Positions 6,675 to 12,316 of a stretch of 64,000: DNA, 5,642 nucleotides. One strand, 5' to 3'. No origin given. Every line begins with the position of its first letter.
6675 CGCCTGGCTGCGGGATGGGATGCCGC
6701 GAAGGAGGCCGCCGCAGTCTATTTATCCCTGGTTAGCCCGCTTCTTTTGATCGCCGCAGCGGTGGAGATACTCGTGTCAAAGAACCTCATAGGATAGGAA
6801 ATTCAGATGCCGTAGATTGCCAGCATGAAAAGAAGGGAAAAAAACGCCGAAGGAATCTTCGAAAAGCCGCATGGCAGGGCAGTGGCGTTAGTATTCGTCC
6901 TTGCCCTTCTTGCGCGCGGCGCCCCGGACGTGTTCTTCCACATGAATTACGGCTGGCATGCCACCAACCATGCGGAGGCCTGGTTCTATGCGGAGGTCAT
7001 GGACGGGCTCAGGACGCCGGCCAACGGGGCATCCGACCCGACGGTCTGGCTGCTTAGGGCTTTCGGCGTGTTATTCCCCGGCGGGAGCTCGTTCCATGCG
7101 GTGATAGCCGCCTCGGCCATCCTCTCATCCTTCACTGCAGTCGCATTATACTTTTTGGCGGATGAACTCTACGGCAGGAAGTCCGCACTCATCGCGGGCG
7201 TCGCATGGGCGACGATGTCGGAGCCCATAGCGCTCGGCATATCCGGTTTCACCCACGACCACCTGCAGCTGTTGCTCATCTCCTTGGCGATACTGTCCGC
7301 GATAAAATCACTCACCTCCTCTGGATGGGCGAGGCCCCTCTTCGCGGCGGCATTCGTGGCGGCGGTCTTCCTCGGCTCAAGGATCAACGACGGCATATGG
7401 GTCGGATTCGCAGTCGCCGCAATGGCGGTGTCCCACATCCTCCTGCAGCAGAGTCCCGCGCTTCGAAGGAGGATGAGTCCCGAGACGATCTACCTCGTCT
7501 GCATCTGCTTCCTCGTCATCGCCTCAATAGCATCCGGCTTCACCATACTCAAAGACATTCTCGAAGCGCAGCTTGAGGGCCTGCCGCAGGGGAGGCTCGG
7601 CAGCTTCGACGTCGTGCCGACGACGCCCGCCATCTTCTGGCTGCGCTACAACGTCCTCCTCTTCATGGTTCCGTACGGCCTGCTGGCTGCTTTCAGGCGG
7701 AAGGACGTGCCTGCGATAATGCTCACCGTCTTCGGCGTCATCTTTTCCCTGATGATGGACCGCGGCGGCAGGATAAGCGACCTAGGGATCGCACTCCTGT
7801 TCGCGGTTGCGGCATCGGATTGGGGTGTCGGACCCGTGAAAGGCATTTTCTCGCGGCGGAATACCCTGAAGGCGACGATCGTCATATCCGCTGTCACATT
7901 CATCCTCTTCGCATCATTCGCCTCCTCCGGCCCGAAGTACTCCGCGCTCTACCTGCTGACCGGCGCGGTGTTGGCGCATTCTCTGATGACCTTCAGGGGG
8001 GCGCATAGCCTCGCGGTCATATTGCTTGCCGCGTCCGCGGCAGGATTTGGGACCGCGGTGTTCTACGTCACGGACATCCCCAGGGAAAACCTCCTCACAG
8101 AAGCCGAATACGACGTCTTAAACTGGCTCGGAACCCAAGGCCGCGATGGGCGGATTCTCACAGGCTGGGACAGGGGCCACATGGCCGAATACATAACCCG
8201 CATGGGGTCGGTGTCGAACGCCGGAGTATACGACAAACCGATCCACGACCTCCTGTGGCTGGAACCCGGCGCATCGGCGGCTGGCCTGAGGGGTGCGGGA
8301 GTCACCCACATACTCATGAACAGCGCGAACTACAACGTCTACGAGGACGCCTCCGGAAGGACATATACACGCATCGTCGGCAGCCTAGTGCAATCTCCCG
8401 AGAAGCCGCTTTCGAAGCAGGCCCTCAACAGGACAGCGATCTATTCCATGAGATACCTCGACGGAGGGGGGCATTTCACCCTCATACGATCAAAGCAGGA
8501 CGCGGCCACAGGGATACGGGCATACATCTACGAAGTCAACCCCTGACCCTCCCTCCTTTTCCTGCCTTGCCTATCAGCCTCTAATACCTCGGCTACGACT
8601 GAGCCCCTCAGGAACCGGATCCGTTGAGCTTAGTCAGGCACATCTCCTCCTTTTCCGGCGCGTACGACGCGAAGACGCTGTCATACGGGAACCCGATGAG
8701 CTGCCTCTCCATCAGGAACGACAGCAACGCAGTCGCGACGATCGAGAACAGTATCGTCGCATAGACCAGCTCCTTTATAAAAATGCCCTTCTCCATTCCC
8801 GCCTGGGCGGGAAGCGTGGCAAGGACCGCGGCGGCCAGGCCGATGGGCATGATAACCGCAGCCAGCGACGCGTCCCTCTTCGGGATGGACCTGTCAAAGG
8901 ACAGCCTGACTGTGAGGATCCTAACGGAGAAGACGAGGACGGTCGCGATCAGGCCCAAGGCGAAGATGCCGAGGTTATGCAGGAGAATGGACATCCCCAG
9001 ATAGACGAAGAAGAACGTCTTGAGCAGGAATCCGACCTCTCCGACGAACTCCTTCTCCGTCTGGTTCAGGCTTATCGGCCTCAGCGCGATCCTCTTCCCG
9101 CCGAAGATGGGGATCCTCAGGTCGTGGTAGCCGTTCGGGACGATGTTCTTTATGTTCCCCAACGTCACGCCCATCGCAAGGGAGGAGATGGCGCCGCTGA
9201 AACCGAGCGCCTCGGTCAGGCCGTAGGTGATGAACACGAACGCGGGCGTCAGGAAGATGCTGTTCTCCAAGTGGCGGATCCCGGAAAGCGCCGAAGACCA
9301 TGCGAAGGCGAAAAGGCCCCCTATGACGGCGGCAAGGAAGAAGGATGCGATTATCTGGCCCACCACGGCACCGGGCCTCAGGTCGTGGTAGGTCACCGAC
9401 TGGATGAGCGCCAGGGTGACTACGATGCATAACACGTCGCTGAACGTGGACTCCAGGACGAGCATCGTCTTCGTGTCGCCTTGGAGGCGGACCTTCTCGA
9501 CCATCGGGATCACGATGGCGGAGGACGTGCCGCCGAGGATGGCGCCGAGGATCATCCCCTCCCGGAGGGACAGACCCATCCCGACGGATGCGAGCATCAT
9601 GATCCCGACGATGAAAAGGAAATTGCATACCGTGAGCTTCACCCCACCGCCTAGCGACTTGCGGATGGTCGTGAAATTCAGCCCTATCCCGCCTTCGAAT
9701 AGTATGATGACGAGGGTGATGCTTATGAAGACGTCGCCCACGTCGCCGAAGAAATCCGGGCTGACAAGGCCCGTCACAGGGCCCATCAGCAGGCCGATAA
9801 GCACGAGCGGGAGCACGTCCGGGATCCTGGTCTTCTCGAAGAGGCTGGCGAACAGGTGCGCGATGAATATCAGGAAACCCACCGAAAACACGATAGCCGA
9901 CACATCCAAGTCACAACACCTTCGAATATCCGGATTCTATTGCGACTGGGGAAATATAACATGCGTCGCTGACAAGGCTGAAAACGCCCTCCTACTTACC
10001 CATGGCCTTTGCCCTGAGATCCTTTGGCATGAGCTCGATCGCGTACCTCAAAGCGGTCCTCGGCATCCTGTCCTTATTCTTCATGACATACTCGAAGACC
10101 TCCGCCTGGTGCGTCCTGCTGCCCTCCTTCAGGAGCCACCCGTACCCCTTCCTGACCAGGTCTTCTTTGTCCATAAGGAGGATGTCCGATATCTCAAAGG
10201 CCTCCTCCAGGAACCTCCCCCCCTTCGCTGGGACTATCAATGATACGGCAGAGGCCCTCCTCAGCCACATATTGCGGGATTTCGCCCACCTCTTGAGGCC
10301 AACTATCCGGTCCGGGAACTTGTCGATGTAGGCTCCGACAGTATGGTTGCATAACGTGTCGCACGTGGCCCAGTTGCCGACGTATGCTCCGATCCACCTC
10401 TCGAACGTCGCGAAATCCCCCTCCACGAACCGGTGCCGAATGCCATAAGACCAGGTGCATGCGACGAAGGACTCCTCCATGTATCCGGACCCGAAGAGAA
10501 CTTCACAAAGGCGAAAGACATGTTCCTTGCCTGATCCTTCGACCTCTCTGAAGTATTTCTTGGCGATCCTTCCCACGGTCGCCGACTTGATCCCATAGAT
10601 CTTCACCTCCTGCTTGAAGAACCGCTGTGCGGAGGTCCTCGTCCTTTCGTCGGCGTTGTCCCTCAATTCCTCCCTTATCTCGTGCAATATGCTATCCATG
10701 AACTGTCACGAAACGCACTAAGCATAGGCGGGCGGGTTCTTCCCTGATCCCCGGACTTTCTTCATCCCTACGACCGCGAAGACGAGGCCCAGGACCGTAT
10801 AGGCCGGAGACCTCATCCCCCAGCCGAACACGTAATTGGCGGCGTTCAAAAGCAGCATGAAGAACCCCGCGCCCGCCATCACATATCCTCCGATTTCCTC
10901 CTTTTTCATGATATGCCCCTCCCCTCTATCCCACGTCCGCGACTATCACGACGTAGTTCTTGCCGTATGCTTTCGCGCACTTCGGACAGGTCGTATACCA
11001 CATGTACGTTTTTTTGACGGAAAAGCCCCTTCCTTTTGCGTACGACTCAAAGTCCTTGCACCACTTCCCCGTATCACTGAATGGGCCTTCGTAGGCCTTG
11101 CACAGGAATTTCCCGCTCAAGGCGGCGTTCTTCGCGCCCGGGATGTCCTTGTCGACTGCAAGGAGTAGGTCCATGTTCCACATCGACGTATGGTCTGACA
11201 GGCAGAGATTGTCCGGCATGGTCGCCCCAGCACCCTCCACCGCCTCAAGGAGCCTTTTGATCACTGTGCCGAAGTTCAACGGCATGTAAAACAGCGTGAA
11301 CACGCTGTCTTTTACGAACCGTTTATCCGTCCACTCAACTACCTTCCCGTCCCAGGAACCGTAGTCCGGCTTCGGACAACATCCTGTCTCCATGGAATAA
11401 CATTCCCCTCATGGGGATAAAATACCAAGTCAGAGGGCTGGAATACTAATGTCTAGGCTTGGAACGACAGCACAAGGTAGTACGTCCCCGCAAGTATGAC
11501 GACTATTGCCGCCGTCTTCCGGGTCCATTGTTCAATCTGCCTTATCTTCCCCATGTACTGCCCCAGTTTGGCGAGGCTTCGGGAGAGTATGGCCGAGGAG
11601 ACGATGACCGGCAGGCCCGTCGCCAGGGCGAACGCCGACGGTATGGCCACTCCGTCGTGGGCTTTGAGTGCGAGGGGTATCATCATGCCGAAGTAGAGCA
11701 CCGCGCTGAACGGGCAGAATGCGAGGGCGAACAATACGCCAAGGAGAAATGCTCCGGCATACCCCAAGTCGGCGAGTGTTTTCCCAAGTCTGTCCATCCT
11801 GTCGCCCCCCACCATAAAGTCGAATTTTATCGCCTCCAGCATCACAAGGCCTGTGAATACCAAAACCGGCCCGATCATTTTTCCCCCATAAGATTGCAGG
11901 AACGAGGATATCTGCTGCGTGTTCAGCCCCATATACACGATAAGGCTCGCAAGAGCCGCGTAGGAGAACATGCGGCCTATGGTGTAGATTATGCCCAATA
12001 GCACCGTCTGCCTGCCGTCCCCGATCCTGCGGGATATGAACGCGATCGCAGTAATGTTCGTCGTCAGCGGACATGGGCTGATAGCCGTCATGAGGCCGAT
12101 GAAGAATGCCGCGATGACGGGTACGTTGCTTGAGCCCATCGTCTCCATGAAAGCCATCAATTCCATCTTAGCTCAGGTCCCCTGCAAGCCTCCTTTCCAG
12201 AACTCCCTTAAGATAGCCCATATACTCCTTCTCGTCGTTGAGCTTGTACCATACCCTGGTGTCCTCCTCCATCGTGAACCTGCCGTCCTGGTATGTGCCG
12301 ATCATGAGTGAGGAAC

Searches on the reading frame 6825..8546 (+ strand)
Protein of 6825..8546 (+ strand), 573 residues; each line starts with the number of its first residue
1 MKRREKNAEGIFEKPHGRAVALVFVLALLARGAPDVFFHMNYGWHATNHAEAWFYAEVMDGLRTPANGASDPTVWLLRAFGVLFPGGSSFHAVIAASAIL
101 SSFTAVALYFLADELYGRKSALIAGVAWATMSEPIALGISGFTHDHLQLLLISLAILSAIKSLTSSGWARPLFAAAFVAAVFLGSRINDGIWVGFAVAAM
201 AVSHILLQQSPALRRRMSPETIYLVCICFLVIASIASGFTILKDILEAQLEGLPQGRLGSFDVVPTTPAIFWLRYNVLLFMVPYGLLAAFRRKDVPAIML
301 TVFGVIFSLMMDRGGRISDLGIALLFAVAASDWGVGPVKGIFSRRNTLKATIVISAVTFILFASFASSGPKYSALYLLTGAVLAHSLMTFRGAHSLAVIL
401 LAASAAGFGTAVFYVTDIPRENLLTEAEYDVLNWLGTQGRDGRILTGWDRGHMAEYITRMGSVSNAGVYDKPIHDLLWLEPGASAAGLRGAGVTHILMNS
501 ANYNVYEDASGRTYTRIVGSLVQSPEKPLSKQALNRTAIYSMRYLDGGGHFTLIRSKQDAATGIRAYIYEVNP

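Call 89: search_protein_families(library=pfam, proteins=[window:6825-8546:+], max_evalue=0.0001)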
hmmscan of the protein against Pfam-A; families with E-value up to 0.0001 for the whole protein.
window:6825-8546:+ (573 aa): 1 family
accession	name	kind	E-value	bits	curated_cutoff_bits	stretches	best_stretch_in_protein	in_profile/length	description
PF13231.12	PMT_2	-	7.4e-09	36.5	26.1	1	74-234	7-155/160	Dolichyl-phosphate-mannose-protein mannosyltransferase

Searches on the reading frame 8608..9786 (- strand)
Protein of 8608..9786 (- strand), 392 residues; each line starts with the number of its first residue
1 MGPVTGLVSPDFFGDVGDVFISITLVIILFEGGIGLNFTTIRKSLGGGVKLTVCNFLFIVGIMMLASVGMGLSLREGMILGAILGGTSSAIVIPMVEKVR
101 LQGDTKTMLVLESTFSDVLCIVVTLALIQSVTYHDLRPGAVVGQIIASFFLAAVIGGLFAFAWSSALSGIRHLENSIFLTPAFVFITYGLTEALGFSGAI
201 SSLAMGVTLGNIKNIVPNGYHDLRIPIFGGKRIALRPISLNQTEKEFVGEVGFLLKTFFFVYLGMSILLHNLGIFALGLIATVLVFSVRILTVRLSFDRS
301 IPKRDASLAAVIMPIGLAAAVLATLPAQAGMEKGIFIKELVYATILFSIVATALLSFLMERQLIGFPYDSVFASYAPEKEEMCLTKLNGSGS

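Call 89: search_protein_families(library=pfam, proteins=[window:8608-9786:-], max_evalue=0.0001)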
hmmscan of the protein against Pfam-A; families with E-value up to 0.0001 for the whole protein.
window:8608-9786:- (392 aa): 1 family
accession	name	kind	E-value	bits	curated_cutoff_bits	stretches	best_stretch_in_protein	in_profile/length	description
PF00999.27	Na_H_Exchanger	-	2.5e-29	102.7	26.2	1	7-359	36-373/375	Sodium/hydrogen exchanger, transmembrane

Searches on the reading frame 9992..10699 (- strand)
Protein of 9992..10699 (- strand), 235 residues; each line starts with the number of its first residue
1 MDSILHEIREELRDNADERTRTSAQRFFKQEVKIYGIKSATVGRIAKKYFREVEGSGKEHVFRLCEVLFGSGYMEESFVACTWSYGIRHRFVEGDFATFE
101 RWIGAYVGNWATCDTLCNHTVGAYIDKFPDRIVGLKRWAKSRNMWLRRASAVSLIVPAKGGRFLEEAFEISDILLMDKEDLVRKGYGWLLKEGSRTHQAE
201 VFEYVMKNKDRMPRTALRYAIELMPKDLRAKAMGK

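Call 89: search_protein_families(library=pfam, proteins=[window:9992-10699:-], max_evalue=0.0001)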
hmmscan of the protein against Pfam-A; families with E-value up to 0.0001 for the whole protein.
window:9992-10699:- (235 aa): 1 family
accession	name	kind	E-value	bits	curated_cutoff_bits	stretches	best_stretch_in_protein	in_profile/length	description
PF08713.17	DNA_alkylation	-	5.1e-60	203.2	21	1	8-224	1-213/213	DNA alkylation repair enzyme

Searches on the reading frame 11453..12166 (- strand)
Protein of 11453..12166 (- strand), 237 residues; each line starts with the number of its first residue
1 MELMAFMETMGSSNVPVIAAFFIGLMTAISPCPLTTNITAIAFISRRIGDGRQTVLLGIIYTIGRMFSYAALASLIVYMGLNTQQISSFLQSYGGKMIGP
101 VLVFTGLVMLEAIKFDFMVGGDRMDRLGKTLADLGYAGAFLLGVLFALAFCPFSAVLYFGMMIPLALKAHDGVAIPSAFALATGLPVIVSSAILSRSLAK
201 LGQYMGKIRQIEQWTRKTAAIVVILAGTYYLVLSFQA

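Call 89: search_protein_families(library=pfam, proteins=[window:11453-12166:-], max_evalue=0.0001)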
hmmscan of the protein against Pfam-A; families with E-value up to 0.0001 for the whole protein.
window:11453-12166:- (237 aa): 1 family
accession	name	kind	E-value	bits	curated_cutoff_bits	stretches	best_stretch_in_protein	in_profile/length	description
PF13386.12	DsbD_2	-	5.3e-20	72.6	24.9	1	19-228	1-198/199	Cytochrome C biogenesis protein transmembrane region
